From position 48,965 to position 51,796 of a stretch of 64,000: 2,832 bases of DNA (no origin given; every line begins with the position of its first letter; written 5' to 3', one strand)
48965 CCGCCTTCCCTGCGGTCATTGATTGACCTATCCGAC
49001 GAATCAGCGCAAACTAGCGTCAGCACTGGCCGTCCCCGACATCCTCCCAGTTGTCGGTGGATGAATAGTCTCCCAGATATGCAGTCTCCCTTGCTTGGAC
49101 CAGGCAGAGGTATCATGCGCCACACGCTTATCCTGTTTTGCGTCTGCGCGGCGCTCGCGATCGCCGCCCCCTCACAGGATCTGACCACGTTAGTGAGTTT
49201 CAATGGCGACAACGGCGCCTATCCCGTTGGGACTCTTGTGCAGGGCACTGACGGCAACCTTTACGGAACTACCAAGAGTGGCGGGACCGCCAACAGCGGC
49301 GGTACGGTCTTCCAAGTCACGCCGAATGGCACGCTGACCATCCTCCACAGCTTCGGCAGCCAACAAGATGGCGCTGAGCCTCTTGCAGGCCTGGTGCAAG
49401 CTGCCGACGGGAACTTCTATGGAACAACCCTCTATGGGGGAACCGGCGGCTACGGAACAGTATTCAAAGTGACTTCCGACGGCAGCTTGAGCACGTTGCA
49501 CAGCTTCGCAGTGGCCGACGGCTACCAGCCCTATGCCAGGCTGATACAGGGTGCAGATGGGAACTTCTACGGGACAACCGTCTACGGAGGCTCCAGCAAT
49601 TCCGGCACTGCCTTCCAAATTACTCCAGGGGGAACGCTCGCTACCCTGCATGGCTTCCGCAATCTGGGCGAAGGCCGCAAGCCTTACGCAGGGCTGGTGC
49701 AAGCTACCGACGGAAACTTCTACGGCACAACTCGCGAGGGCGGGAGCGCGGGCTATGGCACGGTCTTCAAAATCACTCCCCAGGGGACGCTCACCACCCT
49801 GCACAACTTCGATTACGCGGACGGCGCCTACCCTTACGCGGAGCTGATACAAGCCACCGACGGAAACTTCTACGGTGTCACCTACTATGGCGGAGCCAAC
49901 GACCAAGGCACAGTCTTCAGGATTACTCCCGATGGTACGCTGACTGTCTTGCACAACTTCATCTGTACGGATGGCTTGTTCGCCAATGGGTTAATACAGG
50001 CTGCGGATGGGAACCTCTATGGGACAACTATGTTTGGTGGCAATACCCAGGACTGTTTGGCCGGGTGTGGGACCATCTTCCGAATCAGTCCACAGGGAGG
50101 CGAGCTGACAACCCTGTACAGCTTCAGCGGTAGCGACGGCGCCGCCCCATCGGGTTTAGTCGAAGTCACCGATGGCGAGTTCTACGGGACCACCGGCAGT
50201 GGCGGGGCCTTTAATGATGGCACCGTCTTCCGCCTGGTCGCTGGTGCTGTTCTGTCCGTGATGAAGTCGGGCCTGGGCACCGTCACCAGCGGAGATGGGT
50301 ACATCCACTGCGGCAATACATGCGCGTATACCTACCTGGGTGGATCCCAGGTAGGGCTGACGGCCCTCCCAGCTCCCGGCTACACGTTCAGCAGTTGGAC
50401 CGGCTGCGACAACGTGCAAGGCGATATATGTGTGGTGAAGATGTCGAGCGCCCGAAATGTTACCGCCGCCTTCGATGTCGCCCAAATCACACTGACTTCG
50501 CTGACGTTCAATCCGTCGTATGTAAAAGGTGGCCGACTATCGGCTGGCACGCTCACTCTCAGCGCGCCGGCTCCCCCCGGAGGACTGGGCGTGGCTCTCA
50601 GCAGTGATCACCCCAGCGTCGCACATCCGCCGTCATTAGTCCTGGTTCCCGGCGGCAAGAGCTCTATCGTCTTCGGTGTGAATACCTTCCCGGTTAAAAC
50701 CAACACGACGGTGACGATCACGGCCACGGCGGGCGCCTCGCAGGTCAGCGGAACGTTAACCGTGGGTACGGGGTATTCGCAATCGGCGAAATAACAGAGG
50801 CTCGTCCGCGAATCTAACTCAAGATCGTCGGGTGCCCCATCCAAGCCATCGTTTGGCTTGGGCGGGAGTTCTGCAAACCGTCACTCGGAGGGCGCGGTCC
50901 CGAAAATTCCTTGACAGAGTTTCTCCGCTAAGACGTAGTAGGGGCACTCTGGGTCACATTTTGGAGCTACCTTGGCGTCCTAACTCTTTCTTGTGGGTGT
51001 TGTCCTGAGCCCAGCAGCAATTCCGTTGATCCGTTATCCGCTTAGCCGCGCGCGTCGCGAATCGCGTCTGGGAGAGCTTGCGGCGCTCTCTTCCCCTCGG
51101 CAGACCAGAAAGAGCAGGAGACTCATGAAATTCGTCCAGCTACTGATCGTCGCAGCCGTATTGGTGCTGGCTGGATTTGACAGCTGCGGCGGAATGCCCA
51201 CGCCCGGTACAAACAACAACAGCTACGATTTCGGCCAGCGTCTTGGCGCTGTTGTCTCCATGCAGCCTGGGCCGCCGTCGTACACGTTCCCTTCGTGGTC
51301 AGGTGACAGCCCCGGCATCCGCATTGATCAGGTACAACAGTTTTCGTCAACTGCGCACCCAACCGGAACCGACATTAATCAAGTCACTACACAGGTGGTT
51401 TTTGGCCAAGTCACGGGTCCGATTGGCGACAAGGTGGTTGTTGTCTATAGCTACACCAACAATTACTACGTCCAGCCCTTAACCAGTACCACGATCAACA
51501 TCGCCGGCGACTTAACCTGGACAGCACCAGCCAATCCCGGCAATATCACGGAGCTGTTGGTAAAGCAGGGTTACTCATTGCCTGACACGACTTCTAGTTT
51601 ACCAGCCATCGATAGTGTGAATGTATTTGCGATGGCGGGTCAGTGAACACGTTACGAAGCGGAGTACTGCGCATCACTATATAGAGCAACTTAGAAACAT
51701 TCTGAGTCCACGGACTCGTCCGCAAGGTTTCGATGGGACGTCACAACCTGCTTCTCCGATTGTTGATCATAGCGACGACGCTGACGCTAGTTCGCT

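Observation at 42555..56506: Six tandem paralogs of secreted seven-repeat GloVer-type propeller proteins directly downstream of tatA-tatC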

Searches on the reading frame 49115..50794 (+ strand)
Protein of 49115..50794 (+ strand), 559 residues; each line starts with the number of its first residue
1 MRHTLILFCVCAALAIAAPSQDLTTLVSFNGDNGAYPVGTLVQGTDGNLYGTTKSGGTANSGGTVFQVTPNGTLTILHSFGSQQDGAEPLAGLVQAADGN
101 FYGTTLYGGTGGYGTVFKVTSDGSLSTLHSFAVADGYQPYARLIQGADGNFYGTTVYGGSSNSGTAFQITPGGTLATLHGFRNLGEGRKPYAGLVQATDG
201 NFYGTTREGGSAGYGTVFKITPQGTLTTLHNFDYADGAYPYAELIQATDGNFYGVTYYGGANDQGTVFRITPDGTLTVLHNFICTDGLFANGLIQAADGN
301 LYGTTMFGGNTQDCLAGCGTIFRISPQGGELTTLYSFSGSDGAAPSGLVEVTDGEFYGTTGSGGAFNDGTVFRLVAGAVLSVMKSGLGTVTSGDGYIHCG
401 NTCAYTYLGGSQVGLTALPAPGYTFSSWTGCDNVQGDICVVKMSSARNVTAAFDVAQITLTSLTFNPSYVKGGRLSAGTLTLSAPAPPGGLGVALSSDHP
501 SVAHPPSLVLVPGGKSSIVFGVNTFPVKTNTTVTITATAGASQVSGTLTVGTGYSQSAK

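Call 4: search_protein_families(library=ncbifam, proteins=[window:49115-50794:+], max_evalue=0.01)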
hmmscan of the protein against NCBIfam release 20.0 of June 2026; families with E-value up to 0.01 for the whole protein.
window:49115-50794:+ (559 aa): 1 family
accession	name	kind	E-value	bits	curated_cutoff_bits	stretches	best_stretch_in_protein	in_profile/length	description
TIGR03803.2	Gloeo_Verruco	domain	2.5e-133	433.7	44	7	237-282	1-46/50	choice-of-anchor tandem repeat GloVer-containing protein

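Call 5: search_protein_families(library=pfam, proteins=[window:49115-50794:+], max_evalue=0.01)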
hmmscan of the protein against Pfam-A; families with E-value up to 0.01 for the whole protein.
window:49115-50794:+ (559 aa): 2 families
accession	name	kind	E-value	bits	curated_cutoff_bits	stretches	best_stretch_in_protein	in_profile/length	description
PF18998.6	Flg_new_2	-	7.9e-09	35.8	23.6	1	398-455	14-71/73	Divergent InlB B-repeat domain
PF08758.17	Cadherin_pro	-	0.0092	16.6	23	0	116-134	47-65/90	Cadherin prodomain like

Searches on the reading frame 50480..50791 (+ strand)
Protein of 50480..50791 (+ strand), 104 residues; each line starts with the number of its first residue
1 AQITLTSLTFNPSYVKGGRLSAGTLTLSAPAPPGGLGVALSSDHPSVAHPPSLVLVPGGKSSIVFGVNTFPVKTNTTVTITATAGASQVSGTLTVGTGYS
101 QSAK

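Call 28: find_homologous_proteins(query=window:50480-50791:+, max_evalue=0.001)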
Query seq(104 aa) (104 aa): 17 proteins with E <= 0.001 among 102 candidates.
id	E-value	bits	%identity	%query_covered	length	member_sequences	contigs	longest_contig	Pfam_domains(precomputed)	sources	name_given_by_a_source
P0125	6.1e-42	159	84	93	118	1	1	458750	-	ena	-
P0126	2.7e-39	151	80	92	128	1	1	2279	-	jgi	jgi:hypothetical protein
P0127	1.4e-38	149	73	99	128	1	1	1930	-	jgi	-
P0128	6.1e-38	147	75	98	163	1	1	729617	PF18998.7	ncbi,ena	-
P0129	1.9e-37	145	80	93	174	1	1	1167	PF18998.7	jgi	jgi:uncharacterized repeat protein (TIGR02543 family)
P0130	2.1e-37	145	72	98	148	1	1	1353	PF18998.7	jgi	-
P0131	2.5e-37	145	77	92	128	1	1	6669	-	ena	-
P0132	3.0e-36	141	70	94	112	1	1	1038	-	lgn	-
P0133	3.8e-36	141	69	98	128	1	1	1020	-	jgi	-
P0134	1.3e-35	139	75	91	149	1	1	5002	PF18998.7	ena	-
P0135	3.4e-34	135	73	93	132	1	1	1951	-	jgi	jgi:hypothetical protein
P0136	3.4e-29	119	74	81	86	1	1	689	-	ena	-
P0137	2.0e-23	100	83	58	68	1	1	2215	-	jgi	-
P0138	3.8e-17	80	78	53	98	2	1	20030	-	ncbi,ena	-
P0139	2.3e-11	62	49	83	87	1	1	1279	-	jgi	jgi:hypothetical protein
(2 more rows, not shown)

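Call 36: search_protein_families(library=pfam, proteins=[window:50480-50791:+], max_evalue=1)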
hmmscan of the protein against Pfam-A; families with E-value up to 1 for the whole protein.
window:50480-50791:+ (104 aa): 2 families
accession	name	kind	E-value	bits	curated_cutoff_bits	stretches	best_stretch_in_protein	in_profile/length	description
PF03154.20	Atrophin-1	-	0.046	12.3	29.9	1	30-82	390-442/992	Atrophin-1 family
PF24368.1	DUF7524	-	0.11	12.7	27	1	74-101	63-90/182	Family of unknown function (DUF7524)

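Call 38: search_protein_representatives(alignment_id=A2)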
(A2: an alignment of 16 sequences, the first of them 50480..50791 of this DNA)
Query: 16 sequences, 127 profile positions. Proteins with E-value up to 0.001 (for the whole library): 15727; up to 1e-10: 9747; up to 1e-30: 3423. The best 150 are listed.
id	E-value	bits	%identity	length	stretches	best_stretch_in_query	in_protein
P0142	0.0e+00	1707.8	-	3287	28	29-119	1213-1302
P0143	0.0e+00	1445.5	-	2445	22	15-119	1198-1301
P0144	0.0e+00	1376.0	-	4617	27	18-119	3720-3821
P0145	0.0e+00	1269.4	-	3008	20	19-123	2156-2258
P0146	0.0e+00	1094.9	-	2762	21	26-118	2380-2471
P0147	0.0e+00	1079.5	-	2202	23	17-121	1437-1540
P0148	2.6e-298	987.2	-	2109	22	24-119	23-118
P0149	2.6e-293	971.0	-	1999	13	17-122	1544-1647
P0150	6.3e-287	950.4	-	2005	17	27-118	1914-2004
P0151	9.1e-271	898.1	-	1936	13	24-120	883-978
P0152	1.4e-270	897.5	-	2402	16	10-119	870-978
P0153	6.2e-256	850.2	-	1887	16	27-122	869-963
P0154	2.0e-250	832.4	-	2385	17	24-119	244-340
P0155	7.4e-248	824.1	-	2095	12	23-119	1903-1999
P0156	9.7e-244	810.8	-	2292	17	25-119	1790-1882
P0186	9.5e-191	639.5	-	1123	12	17-120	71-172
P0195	5.0e-183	614.5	-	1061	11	18-119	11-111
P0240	2.9e-150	508.6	-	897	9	29-120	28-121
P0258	3.5e-140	476.0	-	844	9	23-123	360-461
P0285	1.0e-128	439.0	-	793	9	27-119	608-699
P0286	1.1e-128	438.9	-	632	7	17-119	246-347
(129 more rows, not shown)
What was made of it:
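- The tail domain occurs up to 28 times in giant proteins typical of surface fibres (call 38).
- Tried and rejected: It is a tandem repeat, up to 28 copies, in 15,727 representative proteins (call 38).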

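Call 39: search_protein_families(library=pfam, proteins=[P0286, P0285, P0240, P0258, P0186, P0195, P0143], max_evalue=0.001)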
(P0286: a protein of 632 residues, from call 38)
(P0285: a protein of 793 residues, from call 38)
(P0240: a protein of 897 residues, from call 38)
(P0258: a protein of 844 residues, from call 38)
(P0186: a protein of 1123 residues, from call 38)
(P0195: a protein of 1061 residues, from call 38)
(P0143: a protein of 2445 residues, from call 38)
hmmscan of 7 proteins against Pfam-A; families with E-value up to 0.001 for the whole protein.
P0286 (632 aa): 0 families

P0285 (793 aa): 1 family
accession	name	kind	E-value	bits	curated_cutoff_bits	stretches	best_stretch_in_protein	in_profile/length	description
PF20082.4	DUF6476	-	0.00041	20.7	24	0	640-676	31-66/91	Family of unknown function (DUF6476)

P0240 (897 aa): 0 families

P0258 (844 aa): 0 families

P0186 (1123 aa): 2 families
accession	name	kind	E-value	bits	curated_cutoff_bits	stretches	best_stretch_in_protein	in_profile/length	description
PF01835.25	MG2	-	1.4e-09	38.6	32.8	0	349-415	29-95/96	MG2 domain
PF20082.4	DUF6476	-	2.1e-08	34.4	24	0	690-726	38-77/91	Family of unknown function (DUF6476)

P0195 (1061 aa): 0 families

P0143 (2445 aa): 1 family
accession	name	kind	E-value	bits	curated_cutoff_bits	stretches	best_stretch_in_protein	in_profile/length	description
PF01522.26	Polysacc_deac_1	-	6.1e-22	78.3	23.1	1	35-151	4-119/124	Polysaccharide deacetylase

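Call 55: search_solved_structures(query=A2, max_evalue=10)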
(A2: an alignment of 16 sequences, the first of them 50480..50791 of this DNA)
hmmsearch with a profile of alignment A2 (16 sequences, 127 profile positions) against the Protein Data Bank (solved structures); distinct sequences matched with E-value up to 10: 2.
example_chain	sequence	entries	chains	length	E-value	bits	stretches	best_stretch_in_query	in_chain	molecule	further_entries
7ox5_A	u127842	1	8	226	1.4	11.9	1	48-88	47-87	Interleukin-9 receptor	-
4xvc_A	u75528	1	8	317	1.9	11.4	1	28-67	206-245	Esterase E40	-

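Call 56: search_protein_families(library=ncbifam, proteins=[P0286, P0240, P0195, window:50480-50791:+], max_evalue=0.01)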
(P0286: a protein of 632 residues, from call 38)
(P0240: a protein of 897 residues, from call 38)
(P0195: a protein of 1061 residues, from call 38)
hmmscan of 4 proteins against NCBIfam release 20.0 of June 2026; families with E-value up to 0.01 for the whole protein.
P0286 (632 aa): 0 families

P0240 (897 aa): 0 families

P0195 (1061 aa): 0 families

window:50480-50791:+ (104 aa): 0 families

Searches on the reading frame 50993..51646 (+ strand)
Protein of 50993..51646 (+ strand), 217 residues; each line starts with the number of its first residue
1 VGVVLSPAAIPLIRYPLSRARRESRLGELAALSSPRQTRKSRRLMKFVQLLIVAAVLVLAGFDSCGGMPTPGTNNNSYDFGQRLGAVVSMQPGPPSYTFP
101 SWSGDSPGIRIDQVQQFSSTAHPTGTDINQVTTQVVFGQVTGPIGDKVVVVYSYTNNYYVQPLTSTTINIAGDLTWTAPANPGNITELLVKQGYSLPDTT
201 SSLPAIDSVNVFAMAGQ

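Call 4: search_protein_families(library=ncbifam, proteins=[window:50993-51646:+], max_evalue=0.01)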
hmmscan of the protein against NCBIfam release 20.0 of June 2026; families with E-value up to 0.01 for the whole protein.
window:50993-51646:+ (217 aa): 0 families

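Call 5: search_protein_families(library=pfam, proteins=[window:50993-51646:+], max_evalue=0.01)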
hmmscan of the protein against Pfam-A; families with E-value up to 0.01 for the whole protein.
window:50993-51646:+ (217 aa): 0 families

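Call 36: search_protein_families(library=pfam, proteins=[window:50993-51646:+], max_evalue=1)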
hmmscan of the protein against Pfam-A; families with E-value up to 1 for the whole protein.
window:50993-51646:+ (217 aa): 0 families

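Call 56: search_protein_families(library=ncbifam, proteins=[window:50993-51646:+], max_evalue=0.01)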
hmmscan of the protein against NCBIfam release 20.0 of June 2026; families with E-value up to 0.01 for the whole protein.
window:50993-51646:+ (217 aa): 0 families
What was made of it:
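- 50993..51646 (+): Unrelated gene inside the array (217-aa ORF). Its C-terminal part resembles the N-terminal domain of the next gene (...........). No Pfam or NCBIfam hit (calls 4, 5, 36, 56).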
